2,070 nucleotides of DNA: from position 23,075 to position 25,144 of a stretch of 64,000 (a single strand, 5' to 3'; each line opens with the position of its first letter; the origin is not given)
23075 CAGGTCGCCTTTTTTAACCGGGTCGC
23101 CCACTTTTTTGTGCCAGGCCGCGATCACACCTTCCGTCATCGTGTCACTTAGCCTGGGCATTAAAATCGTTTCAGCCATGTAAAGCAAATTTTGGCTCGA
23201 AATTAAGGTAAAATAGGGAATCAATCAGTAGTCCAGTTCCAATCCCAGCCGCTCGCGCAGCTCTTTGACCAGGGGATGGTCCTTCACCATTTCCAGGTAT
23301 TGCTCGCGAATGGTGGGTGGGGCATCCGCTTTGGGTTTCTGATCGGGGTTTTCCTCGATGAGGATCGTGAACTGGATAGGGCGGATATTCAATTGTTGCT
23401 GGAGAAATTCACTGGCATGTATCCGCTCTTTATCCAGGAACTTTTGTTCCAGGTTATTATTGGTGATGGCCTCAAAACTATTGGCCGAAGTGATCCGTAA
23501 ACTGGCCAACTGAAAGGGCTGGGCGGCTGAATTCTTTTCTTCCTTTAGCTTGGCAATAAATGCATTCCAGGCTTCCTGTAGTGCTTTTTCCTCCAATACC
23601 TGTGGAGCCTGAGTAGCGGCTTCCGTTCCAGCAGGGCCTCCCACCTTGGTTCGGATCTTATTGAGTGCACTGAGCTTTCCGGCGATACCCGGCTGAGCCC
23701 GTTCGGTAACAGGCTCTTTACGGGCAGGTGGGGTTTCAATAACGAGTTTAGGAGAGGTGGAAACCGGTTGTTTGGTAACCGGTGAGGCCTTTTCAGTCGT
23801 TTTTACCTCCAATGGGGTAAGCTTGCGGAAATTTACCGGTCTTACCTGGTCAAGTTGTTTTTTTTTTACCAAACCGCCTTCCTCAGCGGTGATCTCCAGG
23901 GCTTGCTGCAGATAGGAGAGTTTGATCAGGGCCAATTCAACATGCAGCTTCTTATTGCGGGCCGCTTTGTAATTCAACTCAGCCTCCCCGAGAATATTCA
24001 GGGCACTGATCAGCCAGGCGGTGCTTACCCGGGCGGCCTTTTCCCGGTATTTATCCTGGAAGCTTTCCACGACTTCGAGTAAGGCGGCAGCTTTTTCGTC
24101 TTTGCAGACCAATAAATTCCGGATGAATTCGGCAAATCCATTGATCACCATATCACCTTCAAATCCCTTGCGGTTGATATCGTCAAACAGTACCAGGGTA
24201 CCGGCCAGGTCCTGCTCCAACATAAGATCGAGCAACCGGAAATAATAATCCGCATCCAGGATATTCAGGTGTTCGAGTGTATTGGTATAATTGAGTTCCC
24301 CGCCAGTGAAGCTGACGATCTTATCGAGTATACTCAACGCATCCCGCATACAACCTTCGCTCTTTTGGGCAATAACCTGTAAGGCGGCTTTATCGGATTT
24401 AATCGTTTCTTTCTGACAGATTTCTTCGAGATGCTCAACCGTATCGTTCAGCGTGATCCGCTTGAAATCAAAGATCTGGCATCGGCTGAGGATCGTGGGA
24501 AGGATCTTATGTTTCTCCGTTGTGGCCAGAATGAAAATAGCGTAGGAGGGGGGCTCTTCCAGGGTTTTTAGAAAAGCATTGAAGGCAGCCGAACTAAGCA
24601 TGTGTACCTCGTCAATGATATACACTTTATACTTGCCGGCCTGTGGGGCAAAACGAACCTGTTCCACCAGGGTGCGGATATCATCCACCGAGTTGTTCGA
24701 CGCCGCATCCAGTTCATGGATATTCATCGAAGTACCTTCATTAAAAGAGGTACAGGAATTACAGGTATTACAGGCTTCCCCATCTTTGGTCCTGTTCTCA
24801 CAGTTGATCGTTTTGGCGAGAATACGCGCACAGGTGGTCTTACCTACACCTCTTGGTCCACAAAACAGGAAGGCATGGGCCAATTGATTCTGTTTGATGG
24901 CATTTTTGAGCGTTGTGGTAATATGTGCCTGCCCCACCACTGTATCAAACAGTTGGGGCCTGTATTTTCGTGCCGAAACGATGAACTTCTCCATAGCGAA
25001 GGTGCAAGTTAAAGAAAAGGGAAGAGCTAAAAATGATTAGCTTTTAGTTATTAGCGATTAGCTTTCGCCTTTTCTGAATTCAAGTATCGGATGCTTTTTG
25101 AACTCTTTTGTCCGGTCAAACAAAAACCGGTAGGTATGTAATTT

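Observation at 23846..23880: A10 slippery run in dnaX at the tau/gamma boundary, with stops in both shifted frames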

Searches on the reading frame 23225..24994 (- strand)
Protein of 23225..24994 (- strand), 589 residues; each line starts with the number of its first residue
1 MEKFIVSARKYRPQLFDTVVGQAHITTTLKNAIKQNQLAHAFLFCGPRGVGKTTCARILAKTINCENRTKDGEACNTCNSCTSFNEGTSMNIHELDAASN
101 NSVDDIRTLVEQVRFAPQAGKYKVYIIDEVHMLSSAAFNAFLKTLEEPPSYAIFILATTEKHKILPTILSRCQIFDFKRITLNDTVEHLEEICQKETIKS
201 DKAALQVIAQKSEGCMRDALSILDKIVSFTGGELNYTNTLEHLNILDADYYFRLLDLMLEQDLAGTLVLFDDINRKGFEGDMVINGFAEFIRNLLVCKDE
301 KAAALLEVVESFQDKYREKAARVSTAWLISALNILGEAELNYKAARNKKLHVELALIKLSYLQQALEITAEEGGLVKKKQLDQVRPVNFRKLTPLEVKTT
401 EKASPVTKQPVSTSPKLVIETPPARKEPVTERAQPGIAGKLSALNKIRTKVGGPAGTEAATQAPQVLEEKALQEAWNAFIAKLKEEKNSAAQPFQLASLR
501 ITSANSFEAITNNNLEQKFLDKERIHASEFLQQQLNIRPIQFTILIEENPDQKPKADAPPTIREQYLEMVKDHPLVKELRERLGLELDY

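Call 4: search_protein_families(library=pfam, proteins=[window:23225-24994:-], max_evalue=0.01)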
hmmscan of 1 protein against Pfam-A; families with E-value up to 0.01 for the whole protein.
window:23225-24994:- (589 aa): 21 families
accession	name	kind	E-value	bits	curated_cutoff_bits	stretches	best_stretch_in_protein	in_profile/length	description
PF13177.12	DNA_pol3_delta2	-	1.3e-48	165.5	27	1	22-180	2-160/161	DNA polymerase III, delta subunit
PF22608.2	DNAX_ATPase_lid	-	2.8e-13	49.8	27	1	186-232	3-49/49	DNA polymerase III clamp loader subunit, ATPase lid domain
PF00004.35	AAA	-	6.9e-13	49.6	21.2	1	43-174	2-125/131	ATPase family associated with various cellular activities (AAA)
PF12169.13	DNA_pol3_gamma3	-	1e-10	42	24.4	1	246-364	13-132/143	DNA polymerase III subunits gamma and tau domain III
PF05496.18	RuvB_N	-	1.1e-07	32.2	27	1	12-77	2-71/159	Holliday junction DNA helicase RuvB P-loop domain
PF13401.12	AAA_22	-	1.6e-07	32.2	27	1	42-146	8-109/130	AAA domain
PF07728.20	AAA_5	-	7.5e-06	26.4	22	1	42-147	2-92/139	AAA domain (dynein-related subfamily)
PF21960.2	RCF1-5-like_lid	-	1.7e-05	25.1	27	1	189-223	3-38/43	RCF1/5-like, AAA+ ATPase lid domain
PF13479.12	AAA_24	-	3.6e-05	24.1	27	1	43-139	6-82/195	AAA domain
PF13604.12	AAA_30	-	8.6e-05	22.8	27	1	42-147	21-114/191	AAA domain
PF13173.12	AAA_14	-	9.9e-05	22.8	27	1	42-155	5-95/129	AAA domain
PF07724.20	AAA_2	-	0.00013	22.5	27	1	41-147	5-101/166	AAA domain (Cdc48 subfamily)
PF03215.21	Rad17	-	0.00023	21.6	23.8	1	10-68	12-74/186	Rad17 P-loop domain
PF13245.12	AAA_19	-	0.00049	20.7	25.1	1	31-147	3-116/134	AAA domain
PF06068.19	TIP49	-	0.00099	18.8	23.8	0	18-64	25-75/347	TIP49 P-loop domain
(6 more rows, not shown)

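Call 5: search_protein_families(library=ncbifam, proteins=[window:23225-24994:-], max_evalue=0.01)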
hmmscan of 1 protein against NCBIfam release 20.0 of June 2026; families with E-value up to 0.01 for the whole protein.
window:23225-24994:- (589 aa): 84 families (the best 25 are shown)
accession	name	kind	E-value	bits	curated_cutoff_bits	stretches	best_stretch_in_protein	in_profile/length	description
NF011531.0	PRK14971.1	equivalog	1e-214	714.9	685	2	1-427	1-423/614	DNA polymerase III subunit gamma/tau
NF004046.1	PRK05563.1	equivalog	5e-146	487.9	400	1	9-527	7-528/567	DNA polymerase III subunit gamma/tau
TIGR02397.1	dnaX_nterm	equivalog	5.2e-133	443.7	250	1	6-359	3-354/355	DNA polymerase III subunit gamma/tau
NF011512.0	PRK14950.1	equivalog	2.3e-126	423.3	593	1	9-581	8-571/585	DNA polymerase III subunits gamma and tau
NF011526.0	PRK14965.1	equivalog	9e-126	421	670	1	4-565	3-537/578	DNA polymerase III subunits gamma and tau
NF011515.0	PRK14954.1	equivalog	2.5e-117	393.1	1117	1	5-431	4-444/620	DNA polymerase III subunits gamma and tau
NF011510.0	PRK14948.1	equivalog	6.2e-116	388.6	593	1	9-561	10-531/640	DNA polymerase III subunit gamma/tau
NF011516.0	PRK14955.1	equivalog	3e-111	372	560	1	5-379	4-392/397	DNA polymerase III subunits gamma and tau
NF011514.0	PRK14953.1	equivalog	4.9e-110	368.7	536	1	4-370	3-362/488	DNA polymerase III subunits gamma and tau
NF004962.0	PRK06305.1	equivalog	2.4e-109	366.6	559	1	1-410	1-396/465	DNA polymerase III subunits gamma and tau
NF006585.0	PRK09111.1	equivalog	3.8e-108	362.7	604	1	4-579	27-576/616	DNA polymerase III subunit gamma/tau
NF004549.0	PRK05896.1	equivalog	6.2e-105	352.3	578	1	9-343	8-340/642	DNA polymerase III subunits gamma and tau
NF005942.0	PRK07994.1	equivalog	2.2e-104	350.8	613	1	4-577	3-544/655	DNA polymerase III subunit gamma/tau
NF005173.0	PRK06647.1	equivalog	1.7e-103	347.4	623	1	6-369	5-366/568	DNA polymerase III subunits gamma and tau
NF011523.0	PRK14962.1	equivalog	4.5e-101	339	576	1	9-318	6-312/474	DNA polymerase III subunits gamma and tau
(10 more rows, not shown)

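Call 7: find_homologous_proteins(query=window:23225-24994:-, max_evalue=1e-30)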
Query window:23225-24994:- (589 aa): 8000 proteins with E <= 1e-30 among 8000 candidates; the best 120 are listed.
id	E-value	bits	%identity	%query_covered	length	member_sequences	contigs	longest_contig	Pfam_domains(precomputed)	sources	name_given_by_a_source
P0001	0.0e+0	1300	100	100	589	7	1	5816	PF12169.14,PF00004.36,PF13401.13,PF22608.3,PF21960.3,PF05496.19,PF13177.13,PF07728.21,PF28557.1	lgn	-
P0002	0.0e+0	1298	100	100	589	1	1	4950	PF12169.14,PF00004.36,PF13401.13,PF22608.3,PF21960.3,PF05496.19,PF13177.13,PF07728.21,PF28557.1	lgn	-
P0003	0.0e+0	1272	97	100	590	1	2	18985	PF12169.14,PF00004.36,PF13401.13,PF22608.3,PF21960.3,PF05496.19,PF13177.13,PF07728.21,PF28557.1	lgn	-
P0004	0.0e+0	1269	97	100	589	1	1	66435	PF12169.14,PF00004.36,PF13401.13,PF22608.3,PF21960.3,PF05496.19,PF13177.13,PF07728.21,PF28557.1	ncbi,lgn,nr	ncbi:MAG: DNA polymerase III subunit gamma/tau [Chitinophagaceae bacterium]|nr:DNA polymerase III su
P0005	0.0e+0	1119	84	100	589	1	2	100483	PF12169.14,PF00004.36,PF13401.13,PF22608.3,PF05496.19,PF13177.13,PF07728.21,PF28557.1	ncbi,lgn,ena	-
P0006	0.0e+0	1105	84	100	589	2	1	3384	PF12169.14,PF00004.36,PF13401.13,PF22608.3,PF21960.3,PF05496.19,PF13177.13,PF07728.21,PF28557.1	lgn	-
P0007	0.0e+0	1071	82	100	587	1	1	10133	PF12169.14,PF00004.36,PF13401.13,PF22608.3,PF05496.19,PF13177.13,PF07728.21,PF28557.1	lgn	-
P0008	1.2e-277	940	72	100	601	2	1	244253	PF12169.14,PF00004.36,PF13401.13,PF22608.3,PF21960.3,PF05496.19,PF13177.13,PF07728.21,PF28557.1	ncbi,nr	ncbi:MAG: DNA polymerase III subunit gamma/tau [Terrimonas sp.]|nr:DNA polymerase III subunit gamma/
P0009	5.2e-276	935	72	100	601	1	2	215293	PF12169.14,PF13604.13,PF00004.36,PF13401.13,PF22608.3,PF21960.3,PF05496.19,PF13177.13,PF07728.21,PF28557.1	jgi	-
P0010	1.8e-273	926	72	100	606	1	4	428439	PF12169.14,PF13604.13,PF00004.36,PF13401.13,PF22608.3,PF05496.19,PF13177.13,PF07728.21,PF28557.1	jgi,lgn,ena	-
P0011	1.3e-272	923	71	98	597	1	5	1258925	PF12169.14,PF13604.13,PF00004.36,PF13401.13,PF22608.3,PF21960.3,PF05496.19,PF13177.13,PF07728.21,PF28557.1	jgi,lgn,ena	-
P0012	1.5e-272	923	71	98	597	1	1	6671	PF12169.14,PF13604.13,PF00004.36,PF13401.13,PF22608.3,PF21960.3,PF05496.19,PF13177.13,PF07728.21,PF28557.1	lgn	-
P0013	1.7e-272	923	71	98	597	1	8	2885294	PF12169.14,PF13604.13,PF00004.36,PF13401.13,PF22608.3,PF21960.3,PF05496.19,PF13177.13,PF07728.21,PF28557.1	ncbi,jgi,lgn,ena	jgi:DNA polymerase-3 subunit gamma/tau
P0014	2.0e-272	923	71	98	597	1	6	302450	PF12169.14,PF13604.13,PF00004.36,PF13401.13,PF22608.3,PF21960.3,PF05496.19,PF13177.13,PF07728.21,PF28557.1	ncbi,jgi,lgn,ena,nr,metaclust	ncbi:MAG: DNA polymerase III subunit gamma/tau [Sphingobacteriales bacterium]|nr:DNA polymerase III 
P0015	2.0e-272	923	72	98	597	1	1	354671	PF12169.14,PF13604.13,PF00004.36,PF13401.13,PF22608.3,PF21960.3,PF05496.19,PF13177.13,PF07728.21,PF28557.1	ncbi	ncbi:MAG: DNA polymerase III subunit gamma/tau [Chitinophagaceae bacterium]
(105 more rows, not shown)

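Call 13: find_related_loci(query=A1, collection=genome_contigs, flank=1500)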
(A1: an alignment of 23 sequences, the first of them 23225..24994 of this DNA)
Query A1 (589 aa) in genome_contigs; peptide patterns used: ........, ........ (x = any residue, [..] = any of these).
600 stretches matched a pattern (row limit reached: there are more); 593 encode a relative of the query (tblastn E <= 1e-3); the best 80 are kept; 80 distinct loci.
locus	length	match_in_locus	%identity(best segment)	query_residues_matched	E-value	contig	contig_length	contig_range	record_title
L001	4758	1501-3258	72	1-578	0e+0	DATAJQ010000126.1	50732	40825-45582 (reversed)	MAG TPA_asm: Chitinophagaceae bacterium isolate SMAG_U6916 k141_58418, whole genome shotgun sequence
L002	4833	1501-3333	69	1-589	0e+0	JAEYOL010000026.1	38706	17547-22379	MAG: Bacteroidetes bacterium isolate OH_CBB_151 k127_244169, whole genome shotgun sequence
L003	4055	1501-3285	69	1-589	0e+0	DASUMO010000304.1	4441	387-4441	MAG TPA_asm: Chitinophagaceae bacterium isolate SMAG_U1575 k141_1205006, whole genome shotgun sequence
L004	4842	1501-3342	68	1-589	0e+0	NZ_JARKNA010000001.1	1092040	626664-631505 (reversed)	Terrimonas pollutisoli strain H1YJ31 spades_K_17_127_1, whole genome shotgun sequence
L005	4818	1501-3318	69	1-589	0e+0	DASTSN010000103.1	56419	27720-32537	MAG TPA_asm: Chitinophagaceae bacterium isolate SMAG_U2281 k141_863899, whole genome shotgun sequence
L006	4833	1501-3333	67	1-589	0e+0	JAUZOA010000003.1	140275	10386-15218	MAG: Bacteroidota bacterium isolate bin6(0d) GEGALLOD_3, whole genome shotgun sequence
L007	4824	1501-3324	65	1-589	0e+0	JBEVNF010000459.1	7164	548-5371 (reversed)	MAG: Flavitalea sp. isolate T4R4BO_autometa_bin_0011 T4R4BO_autometa_bin_0011_k133_2403797, whole genome shotgun sequenc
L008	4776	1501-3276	67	1-589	0e+0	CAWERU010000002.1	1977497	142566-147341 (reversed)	MAG: uncultured Bacteroidetes bacterium isolate MFD04944.bin.1.237 genome assembly, contig: contig_19444, whole genome s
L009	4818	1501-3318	65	1-589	0e+0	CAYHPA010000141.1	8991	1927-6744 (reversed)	MAG TPA_asm: uncultured Chitinophaga sp. isolate ERP119705_co14_513 genome assembly, contig: NODE_11625_length_8991_cov_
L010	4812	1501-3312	66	1-589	0e+0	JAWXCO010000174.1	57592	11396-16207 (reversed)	MAG: Bacteroidota bacterium isolate SP4G1.39 k99_1708571, whole genome shotgun sequence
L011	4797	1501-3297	66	1-589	0e+0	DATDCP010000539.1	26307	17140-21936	MAG TPA_asm: Chitinophagaceae bacterium isolate SMAG_U151 k141_603299, whole genome shotgun sequence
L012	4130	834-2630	65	1-589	0e+0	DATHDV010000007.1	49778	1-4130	MAG TPA_asm: Chitinophagaceae bacterium isolate SMAG_U12403 k141_107442, whole genome shotgun sequence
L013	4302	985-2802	66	1-589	0e+0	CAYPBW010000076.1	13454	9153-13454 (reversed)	MAG TPA_asm: uncultured Chitinophaga sp. isolate SRP173033_co2_51 genome assembly, contig: NODE_2179_length_13454_cov_15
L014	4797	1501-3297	66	1-589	0e+0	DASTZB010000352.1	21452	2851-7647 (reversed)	MAG TPA_asm: Chitinophagaceae bacterium isolate SMAG_U2457 k141_390067, whole genome shotgun sequence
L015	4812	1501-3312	64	1-589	0e+0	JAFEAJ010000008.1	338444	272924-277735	MAG: Bacteroidetes bacterium isolate SZAS TMP-42 BACT-TMP-10__8__length-338444, whole genome shotgun sequence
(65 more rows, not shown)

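Call 26: search_protein_representatives(protein=window:23225-24994:-)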
Query: 589 residues. Proteins with E-value up to 0.001 (for the whole library): 74778; up to 1e-10: 45386; up to 1e-30: 16339. The best 150 are listed.
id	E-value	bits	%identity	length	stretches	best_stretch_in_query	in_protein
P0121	4.0e-223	758.4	64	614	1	1-589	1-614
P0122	1.0e-205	701.0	74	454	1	1-426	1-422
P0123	2.7e-172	590.7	53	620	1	2-589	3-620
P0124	6.6e-168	576.2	53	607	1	2-584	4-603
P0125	6.8e-164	562.9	49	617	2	2-435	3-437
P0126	5.8e-161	553.3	48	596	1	1-589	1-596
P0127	1.7e-159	548.4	51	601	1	1-557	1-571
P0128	2.2e-159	548.0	50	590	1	1-587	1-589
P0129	2.2e-157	541.4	47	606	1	1-589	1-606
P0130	7.4e-157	539.7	48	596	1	1-589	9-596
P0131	1.5e-155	535.4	50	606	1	1-587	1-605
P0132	8.1e-155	533.0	47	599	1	2-583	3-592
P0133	1.5e-154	532.0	48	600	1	1-587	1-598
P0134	1.9e-154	531.7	61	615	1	2-408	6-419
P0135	8.0e-153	526.4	83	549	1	1-280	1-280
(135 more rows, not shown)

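Call 27: search_solved_structures(query=window:23225-24994:-, max_evalue=1e-10, show_alignments=1)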
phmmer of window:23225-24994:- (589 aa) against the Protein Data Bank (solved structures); distinct sequences matched with E-value up to 1e-10: 37.
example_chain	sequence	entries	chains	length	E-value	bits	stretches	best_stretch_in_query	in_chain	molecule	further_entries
8gj0_B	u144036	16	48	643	8.6e-71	242.4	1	4-479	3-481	DNA polymerase III subunit tau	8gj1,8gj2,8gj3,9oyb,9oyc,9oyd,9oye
8giy_B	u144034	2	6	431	3e-70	240.6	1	4-405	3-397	DNA polymerase III subunit tau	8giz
3glh_B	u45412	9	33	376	8.9e-70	239.1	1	4-359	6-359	DNA polymerase III subunit tau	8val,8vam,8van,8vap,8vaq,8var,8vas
1jr3_A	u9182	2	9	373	9.2e-70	239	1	4-359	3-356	DNA polymerase III subunit gamma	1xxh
9oyl_B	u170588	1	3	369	9.2e-70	239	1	4-358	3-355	DNA polymerase III subunit tau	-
1xxi_B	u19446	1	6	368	9.6e-70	239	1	4-358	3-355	DNA polymerase III subunit gamma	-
3glf_B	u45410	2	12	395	1.1e-69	238.8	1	4-358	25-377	DNA polymerase III subunit tau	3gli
3glg_B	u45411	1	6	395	5.3e-69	236.5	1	4-358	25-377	DNA polymerase III subunit tau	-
1njf_A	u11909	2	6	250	3e-64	220.8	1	4-234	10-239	DNA polymerase III subunit gamma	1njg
1iqp_A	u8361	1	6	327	1.1e-24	90.3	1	84-226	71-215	RFCS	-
2chg_A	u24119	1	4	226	6.5e-22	81.1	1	84-225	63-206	REPLICATION FACTOR C SMALL SUBUNIT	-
2chq_A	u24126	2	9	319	1.2e-21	80.2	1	1-239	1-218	REPLICATION FACTOR C SMALL SUBUNIT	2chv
8tw8_4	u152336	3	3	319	7.8e-20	74.2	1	9-301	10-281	Replication factor C subunit 4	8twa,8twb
7sgz_B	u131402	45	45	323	8e-20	74.2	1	9-301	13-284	Replication factor C subunit 4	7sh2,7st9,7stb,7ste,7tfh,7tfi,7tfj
8tw7_4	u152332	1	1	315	8.1e-20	74.2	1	9-301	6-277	Replication factor C subunit 4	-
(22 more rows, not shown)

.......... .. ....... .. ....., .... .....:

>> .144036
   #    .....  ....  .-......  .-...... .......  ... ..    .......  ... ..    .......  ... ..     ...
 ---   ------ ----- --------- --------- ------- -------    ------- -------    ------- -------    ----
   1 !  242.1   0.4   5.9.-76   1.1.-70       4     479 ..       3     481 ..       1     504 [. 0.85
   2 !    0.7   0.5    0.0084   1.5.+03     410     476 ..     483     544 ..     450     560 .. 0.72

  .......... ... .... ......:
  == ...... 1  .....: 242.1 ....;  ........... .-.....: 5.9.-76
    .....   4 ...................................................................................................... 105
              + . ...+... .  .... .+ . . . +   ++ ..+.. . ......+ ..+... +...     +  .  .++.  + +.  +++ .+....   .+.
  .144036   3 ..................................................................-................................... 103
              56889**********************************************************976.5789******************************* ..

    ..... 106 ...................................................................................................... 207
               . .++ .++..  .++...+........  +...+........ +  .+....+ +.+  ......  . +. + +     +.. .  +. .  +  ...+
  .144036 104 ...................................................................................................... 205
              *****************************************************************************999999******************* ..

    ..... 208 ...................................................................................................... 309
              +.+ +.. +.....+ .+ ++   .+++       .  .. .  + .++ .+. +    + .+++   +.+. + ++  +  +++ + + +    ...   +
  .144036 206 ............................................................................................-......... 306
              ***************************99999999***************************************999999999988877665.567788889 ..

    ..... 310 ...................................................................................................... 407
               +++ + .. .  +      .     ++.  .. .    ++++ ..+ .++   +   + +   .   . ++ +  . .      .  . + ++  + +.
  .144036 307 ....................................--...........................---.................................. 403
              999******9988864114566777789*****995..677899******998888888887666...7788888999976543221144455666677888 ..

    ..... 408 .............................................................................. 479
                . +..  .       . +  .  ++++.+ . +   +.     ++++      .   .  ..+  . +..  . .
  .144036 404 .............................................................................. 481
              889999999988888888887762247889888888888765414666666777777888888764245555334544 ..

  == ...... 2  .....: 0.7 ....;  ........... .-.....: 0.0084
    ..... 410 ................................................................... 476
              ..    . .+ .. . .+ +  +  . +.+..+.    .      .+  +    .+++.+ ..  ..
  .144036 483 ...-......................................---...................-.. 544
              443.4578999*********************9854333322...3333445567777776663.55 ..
